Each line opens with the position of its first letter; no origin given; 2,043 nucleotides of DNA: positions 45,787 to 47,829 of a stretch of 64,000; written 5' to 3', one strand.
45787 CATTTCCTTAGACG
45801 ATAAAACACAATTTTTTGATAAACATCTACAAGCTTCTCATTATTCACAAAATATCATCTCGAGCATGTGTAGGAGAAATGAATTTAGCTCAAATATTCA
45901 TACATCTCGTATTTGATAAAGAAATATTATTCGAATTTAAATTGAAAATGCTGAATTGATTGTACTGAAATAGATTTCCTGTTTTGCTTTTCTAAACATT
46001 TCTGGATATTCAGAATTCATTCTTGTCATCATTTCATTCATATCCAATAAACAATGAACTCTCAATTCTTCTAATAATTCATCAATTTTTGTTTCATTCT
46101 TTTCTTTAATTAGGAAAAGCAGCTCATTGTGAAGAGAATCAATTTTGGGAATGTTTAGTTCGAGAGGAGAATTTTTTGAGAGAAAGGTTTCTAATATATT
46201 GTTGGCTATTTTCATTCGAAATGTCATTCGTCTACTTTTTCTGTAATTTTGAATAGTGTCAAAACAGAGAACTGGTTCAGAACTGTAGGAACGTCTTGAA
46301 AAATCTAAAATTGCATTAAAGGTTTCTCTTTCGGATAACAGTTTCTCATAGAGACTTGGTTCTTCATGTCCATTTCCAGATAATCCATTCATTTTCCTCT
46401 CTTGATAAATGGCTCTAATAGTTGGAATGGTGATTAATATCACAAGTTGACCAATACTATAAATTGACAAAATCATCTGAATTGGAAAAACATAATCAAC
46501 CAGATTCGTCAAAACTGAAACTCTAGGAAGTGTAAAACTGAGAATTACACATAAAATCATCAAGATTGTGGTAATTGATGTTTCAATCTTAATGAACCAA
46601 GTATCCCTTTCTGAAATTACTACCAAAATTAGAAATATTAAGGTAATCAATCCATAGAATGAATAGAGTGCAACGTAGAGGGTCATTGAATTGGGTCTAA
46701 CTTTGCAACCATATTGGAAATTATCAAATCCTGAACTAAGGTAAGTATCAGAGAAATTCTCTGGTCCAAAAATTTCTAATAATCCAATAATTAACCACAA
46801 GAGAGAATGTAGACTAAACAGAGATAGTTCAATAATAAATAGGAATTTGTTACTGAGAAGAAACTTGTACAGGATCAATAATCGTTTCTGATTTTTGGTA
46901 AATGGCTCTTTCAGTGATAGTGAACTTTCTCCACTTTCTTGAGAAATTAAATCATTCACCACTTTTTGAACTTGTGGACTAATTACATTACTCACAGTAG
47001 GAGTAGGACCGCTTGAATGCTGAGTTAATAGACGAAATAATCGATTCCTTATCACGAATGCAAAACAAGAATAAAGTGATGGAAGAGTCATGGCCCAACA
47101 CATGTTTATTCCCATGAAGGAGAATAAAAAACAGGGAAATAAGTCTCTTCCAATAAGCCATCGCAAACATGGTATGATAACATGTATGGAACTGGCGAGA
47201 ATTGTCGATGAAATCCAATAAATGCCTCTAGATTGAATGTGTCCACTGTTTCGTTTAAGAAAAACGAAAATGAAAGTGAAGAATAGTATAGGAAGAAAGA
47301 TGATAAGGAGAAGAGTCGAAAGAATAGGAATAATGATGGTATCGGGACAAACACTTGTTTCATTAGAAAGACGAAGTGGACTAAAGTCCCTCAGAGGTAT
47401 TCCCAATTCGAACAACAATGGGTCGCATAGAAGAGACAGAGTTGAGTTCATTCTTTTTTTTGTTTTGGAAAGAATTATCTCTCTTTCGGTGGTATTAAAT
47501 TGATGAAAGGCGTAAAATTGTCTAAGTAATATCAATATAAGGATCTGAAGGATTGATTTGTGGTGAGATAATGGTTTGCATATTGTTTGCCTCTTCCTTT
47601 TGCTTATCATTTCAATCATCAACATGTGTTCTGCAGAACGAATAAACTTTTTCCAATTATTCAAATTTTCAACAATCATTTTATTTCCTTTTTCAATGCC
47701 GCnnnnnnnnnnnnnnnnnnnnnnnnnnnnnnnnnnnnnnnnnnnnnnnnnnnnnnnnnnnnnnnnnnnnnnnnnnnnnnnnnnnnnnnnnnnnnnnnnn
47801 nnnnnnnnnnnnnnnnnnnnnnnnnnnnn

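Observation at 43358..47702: Tandem pair of 7TM-RGS receptor genes packed against a HECT ligase gene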

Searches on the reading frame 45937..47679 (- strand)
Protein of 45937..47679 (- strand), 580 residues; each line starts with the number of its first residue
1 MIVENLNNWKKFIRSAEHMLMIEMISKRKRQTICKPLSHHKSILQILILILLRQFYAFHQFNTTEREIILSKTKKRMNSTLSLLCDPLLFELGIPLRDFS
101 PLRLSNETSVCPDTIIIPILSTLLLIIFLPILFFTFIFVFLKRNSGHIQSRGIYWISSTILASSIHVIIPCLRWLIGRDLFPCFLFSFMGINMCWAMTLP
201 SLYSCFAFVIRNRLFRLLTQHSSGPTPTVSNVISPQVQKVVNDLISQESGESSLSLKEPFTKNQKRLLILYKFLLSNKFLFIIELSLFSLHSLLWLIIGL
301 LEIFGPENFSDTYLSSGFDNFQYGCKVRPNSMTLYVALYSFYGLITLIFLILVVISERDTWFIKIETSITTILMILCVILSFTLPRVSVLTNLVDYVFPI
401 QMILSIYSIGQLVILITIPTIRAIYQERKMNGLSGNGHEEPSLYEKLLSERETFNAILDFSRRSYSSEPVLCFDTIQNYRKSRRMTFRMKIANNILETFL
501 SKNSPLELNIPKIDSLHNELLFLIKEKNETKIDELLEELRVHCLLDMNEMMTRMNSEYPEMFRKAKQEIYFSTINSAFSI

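Call 3: search_protein_families(library=pfam, proteins=[window:45937-47679:-], max_evalue=0.1)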
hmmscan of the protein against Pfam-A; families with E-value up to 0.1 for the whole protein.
window:45937-47679:- (580 aa): 1 family
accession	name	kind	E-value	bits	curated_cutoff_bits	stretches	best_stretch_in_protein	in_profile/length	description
PF00615.24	RGS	-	2.8e-05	24.9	23.9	1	444-512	2-70/117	Regulator of G protein signaling domain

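Call 6: find_homologous_proteins(query=window:45937-47679:-, max_evalue=0.001)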
Query window:45937-47679:- (580 aa): 1 proteins with E <= 0.001 among 8000 candidates.
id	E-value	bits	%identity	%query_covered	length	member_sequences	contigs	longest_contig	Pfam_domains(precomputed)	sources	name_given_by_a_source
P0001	7.6e-29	119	28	81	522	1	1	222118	PF00615.25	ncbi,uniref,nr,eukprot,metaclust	ncbi:predicted protein [Naegleria gruberi]|uniref:Predicted protein n=1 Tax=Naegleria gruberi TaxID=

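Call 23: search_solved_structures(query=A1, max_evalue=1, show_alignments=2)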
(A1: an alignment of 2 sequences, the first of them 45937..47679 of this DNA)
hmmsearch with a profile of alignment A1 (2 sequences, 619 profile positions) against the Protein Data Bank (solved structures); distinct sequences matched with E-value up to 1: 3.
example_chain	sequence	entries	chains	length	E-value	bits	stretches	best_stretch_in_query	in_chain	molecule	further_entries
2i59_A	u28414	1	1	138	0.45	12.1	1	449-503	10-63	Regulator of G-protein signaling 10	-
2ihb_B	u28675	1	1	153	0.55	11.8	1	453-503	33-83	Regulator of G-protein signalling 10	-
2dlr_A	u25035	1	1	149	0.56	11.8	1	453-503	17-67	Regulator of G-protein signaling 10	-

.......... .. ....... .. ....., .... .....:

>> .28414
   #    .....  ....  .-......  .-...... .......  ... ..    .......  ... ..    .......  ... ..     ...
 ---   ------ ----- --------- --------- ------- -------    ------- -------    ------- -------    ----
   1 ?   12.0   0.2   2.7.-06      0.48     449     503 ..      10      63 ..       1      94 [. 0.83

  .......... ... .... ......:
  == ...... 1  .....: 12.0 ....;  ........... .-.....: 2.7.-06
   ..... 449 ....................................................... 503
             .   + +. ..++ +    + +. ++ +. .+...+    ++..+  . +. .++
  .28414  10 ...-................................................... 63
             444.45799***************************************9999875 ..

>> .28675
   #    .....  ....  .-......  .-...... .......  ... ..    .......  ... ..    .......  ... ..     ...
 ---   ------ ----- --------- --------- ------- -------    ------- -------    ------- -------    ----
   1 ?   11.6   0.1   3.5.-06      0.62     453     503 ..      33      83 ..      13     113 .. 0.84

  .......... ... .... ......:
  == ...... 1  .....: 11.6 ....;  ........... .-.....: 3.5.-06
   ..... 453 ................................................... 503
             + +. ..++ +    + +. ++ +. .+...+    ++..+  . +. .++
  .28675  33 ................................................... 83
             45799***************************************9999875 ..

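Call 26: find_encoding_contigs(protein=P0001, flank=5000, max_places=3)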
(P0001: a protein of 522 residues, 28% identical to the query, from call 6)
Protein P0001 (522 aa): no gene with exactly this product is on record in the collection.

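Call 29: search_protein_representatives(alignment_id=A1)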
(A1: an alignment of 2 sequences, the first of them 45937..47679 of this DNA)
Query: 2 sequences, 619 profile positions. Proteins with E-value up to 0.001 (for the whole library): 219; up to 1e-10: 135; up to 1e-30: 61. The best 150 are listed.
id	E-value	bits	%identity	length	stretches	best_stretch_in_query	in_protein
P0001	2.9e-290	980.6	-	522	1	66-615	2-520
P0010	1.0e-77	278.5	-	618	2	257-604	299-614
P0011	1.1e-77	278.4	-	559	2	239-605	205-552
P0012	1.7e-71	258.0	-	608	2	258-604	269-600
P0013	7.4e-71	255.9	-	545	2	244-597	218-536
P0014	9.7e-70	252.2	-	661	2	254-603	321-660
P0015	7.1e-69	249.3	-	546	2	244-595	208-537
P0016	1.1e-68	248.7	-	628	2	276-607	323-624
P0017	3.3e-66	240.5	-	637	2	271-597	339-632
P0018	4.1e-64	233.6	-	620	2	265-593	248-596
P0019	3.2e-63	230.6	-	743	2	264-605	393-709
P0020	1.3e-61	225.3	-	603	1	78-605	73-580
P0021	1.4e-61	225.2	-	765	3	234-559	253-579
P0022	7.7e-61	222.8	-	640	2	238-601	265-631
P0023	1.3e-60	222.1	-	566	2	265-597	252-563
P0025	2.5e-60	221.1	-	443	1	113-559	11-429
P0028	2.9e-59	217.5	-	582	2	259-590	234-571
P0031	6.7e-56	206.4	-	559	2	229-593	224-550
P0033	1.2e-52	195.7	-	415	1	241-596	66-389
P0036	2.5e-50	188.0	-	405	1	247-606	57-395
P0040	1.7e-46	175.4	-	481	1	236-600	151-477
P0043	1.6e-45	172.2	-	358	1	267-604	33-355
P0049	4.6e-43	164.0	-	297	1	294-598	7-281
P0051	6.4e-42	160.3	-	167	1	212-385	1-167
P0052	5.8e-39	150.5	-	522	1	99-597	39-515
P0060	1.3e-35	139.4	-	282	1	331-605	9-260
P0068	1.8e-31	125.8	-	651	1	106-564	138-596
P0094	2.6e-20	88.9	-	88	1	516-609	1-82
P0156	7.7e-09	51.0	-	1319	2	103-226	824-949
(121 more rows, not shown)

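Call 31: list_cluster_members(proteins=[P0010, P0011, P0012, P0013, P0014, P0020, P0025, P0052, P0068, P0156])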
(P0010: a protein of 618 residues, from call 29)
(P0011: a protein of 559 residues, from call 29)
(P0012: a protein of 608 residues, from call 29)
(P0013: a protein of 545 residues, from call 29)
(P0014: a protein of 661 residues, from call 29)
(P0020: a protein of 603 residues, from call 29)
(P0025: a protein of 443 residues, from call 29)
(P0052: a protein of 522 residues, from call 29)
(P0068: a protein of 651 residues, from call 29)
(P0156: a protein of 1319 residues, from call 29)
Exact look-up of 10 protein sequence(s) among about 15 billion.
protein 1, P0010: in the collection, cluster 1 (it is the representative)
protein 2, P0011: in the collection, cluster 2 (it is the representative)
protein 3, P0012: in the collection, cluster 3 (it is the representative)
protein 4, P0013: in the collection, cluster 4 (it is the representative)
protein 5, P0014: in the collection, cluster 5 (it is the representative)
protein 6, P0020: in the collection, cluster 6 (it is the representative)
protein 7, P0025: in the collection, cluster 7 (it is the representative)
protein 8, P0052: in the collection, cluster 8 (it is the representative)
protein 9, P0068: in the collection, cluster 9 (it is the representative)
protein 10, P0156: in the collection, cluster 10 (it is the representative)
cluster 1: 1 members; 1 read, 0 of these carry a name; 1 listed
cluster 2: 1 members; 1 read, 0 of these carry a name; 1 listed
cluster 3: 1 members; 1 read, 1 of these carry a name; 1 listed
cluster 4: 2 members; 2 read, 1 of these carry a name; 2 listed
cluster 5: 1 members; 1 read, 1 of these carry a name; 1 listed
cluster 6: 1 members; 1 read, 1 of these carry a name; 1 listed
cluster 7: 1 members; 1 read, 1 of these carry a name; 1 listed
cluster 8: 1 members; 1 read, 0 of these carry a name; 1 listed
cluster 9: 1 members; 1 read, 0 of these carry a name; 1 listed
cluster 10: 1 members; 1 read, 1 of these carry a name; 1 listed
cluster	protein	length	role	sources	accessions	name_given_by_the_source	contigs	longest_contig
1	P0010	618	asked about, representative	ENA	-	-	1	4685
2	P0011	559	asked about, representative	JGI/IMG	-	-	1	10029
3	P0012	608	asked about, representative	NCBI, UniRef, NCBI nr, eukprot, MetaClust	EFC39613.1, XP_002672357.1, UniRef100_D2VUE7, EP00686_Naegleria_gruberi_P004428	hypothetical protein NAEGRDRAFT_81263 [Naegleria gruberi] | RGS domain-containing protein n=1 Tax=Naegleria gruberi TaxID=5762 RepID=D2VUE7_NAEGR | uncharacterized protein NAEGRDRAFT_81263 [Naegleria gruberi]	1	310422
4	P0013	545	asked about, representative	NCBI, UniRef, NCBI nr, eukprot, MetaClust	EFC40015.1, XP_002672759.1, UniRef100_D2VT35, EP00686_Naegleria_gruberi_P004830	predicted protein [Naegleria gruberi] | Predicted protein n=1 Tax=Naegleria gruberi TaxID=5762 RepID=D2VT35_NAEGR | uncharacterized protein NAEGRDRAFT_72159 [Naegleria gruberi]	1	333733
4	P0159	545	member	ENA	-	-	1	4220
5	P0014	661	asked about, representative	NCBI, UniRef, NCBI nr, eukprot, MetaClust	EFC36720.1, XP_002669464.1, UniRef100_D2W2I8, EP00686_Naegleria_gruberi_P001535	predicted protein [Naegleria gruberi] | Predicted protein n=1 Tax=Naegleria gruberi TaxID=5762 RepID=D2W2I8_NAEGR | uncharacterized protein NAEGRDRAFT_75602 [Naegleria gruberi]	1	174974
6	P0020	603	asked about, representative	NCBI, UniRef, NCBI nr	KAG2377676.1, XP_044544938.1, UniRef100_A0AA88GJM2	hypothetical protein C9374_009192 [Naegleria lovaniensis] | RGS domain-containing protein n=1 Tax=Naegleria lovaniensis TaxID=51637 ... | uncharacterized protein C9374_009192 [Naegleria lovaniensis]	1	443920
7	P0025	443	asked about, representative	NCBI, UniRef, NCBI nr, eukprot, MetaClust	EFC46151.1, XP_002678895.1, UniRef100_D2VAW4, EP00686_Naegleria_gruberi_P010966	hypothetical protein NAEGRDRAFT_79252 [Naegleria gruberi] | RGS domain-containing protein n=1 Tax=Naegleria gruberi TaxID=5762 RepID=D2VAW4_NAEGR | uncharacterized protein NAEGRDRAFT_79252 [Naegleria gruberi]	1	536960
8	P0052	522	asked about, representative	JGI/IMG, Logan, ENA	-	-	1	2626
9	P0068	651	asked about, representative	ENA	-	-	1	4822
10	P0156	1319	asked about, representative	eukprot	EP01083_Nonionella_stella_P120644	361654_1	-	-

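Call 34: find_encoding_contigs(protein=P0051, flank=10000, max_places=4)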
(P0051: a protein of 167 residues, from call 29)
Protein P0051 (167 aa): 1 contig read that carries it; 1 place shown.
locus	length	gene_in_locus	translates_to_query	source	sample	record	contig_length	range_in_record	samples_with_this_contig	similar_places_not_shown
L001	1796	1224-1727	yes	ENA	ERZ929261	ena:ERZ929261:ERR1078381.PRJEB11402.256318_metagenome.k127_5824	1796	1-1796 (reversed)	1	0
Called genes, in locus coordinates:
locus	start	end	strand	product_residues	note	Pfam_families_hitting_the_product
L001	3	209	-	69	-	?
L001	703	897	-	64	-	-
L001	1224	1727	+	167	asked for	-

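Call 35: find_encoding_contigs(protein=P0094, flank=10000, max_places=4)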
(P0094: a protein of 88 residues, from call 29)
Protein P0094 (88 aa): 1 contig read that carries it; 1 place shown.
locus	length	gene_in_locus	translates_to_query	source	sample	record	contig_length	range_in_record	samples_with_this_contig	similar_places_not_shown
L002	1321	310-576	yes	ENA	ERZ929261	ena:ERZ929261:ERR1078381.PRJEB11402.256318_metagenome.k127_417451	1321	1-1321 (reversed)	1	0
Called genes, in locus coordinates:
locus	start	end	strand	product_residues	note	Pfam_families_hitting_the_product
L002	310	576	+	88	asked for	-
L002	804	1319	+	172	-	?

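Call 36: find_encoding_contigs(protein=P0033, flank=10000, max_places=4)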
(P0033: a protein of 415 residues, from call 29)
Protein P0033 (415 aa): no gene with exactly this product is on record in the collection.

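Call 55: predict_structure(alignment_id=A3)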
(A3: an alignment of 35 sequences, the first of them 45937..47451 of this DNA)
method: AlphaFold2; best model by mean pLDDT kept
length: 504 residues; sequences in the alignment: 35
mean_pLDDT: 84.8   pTM: 0.73
mean pLDDT of the five models: 84.8, 84.0, 83.3, 83.0, 82.9
residues with pLDDT >= 90: 279; 70-90: 157; 50-70: 25; < 50: 43
segments of 3 or more residues with pLDDT < 50: 1-6, 149-181, 359-362
pLDDT, mean of each block of 10 residues (from residue 1): 53 85 64 83 97 98 92 89 95 95 91 93 93 90 64 40 45 44 79 93 95 97 92 83 83 90 95 95 83 95 92 90 93 96 92 67 69 88 82 94 94 96 85 88 97 95 92 84 82 80 72
secondary structure, 60 per line:
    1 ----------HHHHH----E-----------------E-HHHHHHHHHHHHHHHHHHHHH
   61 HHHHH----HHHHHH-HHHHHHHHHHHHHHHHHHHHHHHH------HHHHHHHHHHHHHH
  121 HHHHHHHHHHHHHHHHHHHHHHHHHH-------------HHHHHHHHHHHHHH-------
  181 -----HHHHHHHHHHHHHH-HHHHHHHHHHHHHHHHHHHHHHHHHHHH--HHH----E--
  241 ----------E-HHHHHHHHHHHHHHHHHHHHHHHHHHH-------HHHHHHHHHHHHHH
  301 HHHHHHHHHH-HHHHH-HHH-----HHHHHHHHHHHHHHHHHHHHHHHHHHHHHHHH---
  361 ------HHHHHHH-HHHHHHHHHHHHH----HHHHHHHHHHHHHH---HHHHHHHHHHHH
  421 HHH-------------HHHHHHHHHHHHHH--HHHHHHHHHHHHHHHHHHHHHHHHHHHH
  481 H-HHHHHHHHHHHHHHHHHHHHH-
elements in order: H11-15 H40-65 H70-75 H77-100 H107-146 H160-173 H186-199 H201-228 H253-279 H287-310 H312-316 H326-357 H367-373 H375-387 H392-405 H409-423 H437-450 H453-481 H483-503

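Call 58: fold_search(model_id=the predicted structure, library=pdb)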
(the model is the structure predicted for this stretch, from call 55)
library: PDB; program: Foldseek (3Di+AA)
matches with E <= 10: 885; with E <= 0.001: 0
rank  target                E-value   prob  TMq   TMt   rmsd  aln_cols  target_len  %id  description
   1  8wgc_A                4.6e-03  1.00  0.32  0.22   9.2       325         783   12  heterodimer of mGlu2 and mGlu4 bound with mGlu2 agonist LY379268 (released 2024-11-27)
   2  6z4v_AAA              5.8e-03  1.00  0.34  0.37  15.5       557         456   10  Crystal structure of the neurotensin receptor 1 (NTSR1-H4bmx) in complex with NTS8-13 (released 2021-02-10)
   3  9iya_A                1.1e-02  0.99  0.28  0.34  12.3       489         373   11  Cryo-EM structure of GPR55-Fab-Nb-ONO-9710531 complex (released 2025-01-01)
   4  8jd6_R                1.3e-02  1.00  0.32  0.22   9.9       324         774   10  Cryo-EM structure of Gi1-bound metabotropic glutamate receptor mGlu4 (released 2023-06-21)
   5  7zl9                  2.0e-02  0.99  0.32  0.38  13.5       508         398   12  Crystal structure of human GPCR Niacin receptor (HCA2) (released 2023-04-12)
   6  7she_B                2.0e-02  1.00  0.33  0.31   8.6       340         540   10  Cryo-EM structure of human GPR158 (released 2021-12-01)
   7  8ieb_B                2.3e-02  1.00  0.33  0.52   9.1       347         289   13  Cryo-EM structure of GPR156 of GPR156-miniGo-scFv16 complex (local refine) (released 2024-02-14)
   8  8yjp_A                2.5e-02  1.00  0.34  0.54  11.5       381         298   12  Cryo-EM structure of human apo GPR156 (released 2025-02-05)
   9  8wg9_B                2.9e-02  1.00  0.34  0.24   8.4       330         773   11  mGlu2-mGlu4 heterodimer bound mGlu4 agonist E7P (released 2024-11-27)
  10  4or2_B                2.9e-02  1.00  0.32  0.43  10.1       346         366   10  Human class C G protein-coupled metabotropic glutamate receptor 1 in complex with a negative allosteric modulator (released 2014-03-19)
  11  9hap_R                3.0e-02  0.99  0.30  0.42  14.4       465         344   12  Cryo-EM structure of inactive human arginine-vasopressin (AVP) V2 receptor (V2R) with tolvaptan (released 2025-06-04)
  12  9qd4                  3.0e-02  0.99  0.36  0.39  15.5       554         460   10  Crystal structure of the neurotensin receptor 1 in complex with the small-molecule full agonist cp30a (released 2026-02-11)
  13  8wgb_R                3.2e-02  1.00  0.33  0.23   8.8       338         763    9  mGlu2-4 heterodimer bound with Gi (released 2024-10-30)
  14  2ik8_B                3.6e-02  1.00  0.16  0.58   7.0       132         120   19  Crystal structure of the heterodimeric complex of human RGS16 and activated Gi alpha 1 (released 2006-11-21)
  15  6z8n                  3.6e-02  0.98  0.34  0.37  15.9       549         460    9  Crystal structure of the neurotensin receptor 1 in complex with the small-molecule full agonist SRI-9829 (released 2021-02-10)
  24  1agr_H                4.7e-02  1.00  0.20  0.78   2.8       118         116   18  COMPLEX OF ALF4-ACTIVATED GI-ALPHA-1 WITH RGS4 (released 1997-06-16)
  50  1agr_E                9.4e-02  1.00  0.19  0.68   6.4       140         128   15  COMPLEX OF ALF4-ACTIVATED GI-ALPHA-1 WITH RGS4 (released 1997-06-16)
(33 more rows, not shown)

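Call 66: search_protein_families(library=pfam, alignment_id=A3, max_evalue=0.05)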
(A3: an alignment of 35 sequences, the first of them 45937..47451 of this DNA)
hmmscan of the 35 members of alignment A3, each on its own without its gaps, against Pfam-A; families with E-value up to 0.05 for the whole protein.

A. member 1, window:45937-47451:- (504 aa): 1 family
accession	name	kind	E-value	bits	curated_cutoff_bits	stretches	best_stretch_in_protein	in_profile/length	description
PF00615.24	RGS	-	2.3e-05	25.2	23.9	1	368-436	2-70/117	Regulator of G protein signaling domain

B. families by the number of members that match (of 35 scanned): 5 families
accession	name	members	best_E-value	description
PF00615.24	RGS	35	4.3e-23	Regulator of G protein signaling domain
PF09128.16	RGS-like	8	0.00014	Regulator of G protein signalling-like domain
PF11397.14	GlcNAc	1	0.0038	Glycosyltransferase (GlcNAc)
PF21445.3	ADDB_N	1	0.02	ADDB, N-terminal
PF15872.10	SRTM1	1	0.046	Serine-rich and transmembrane domain-containing protein 1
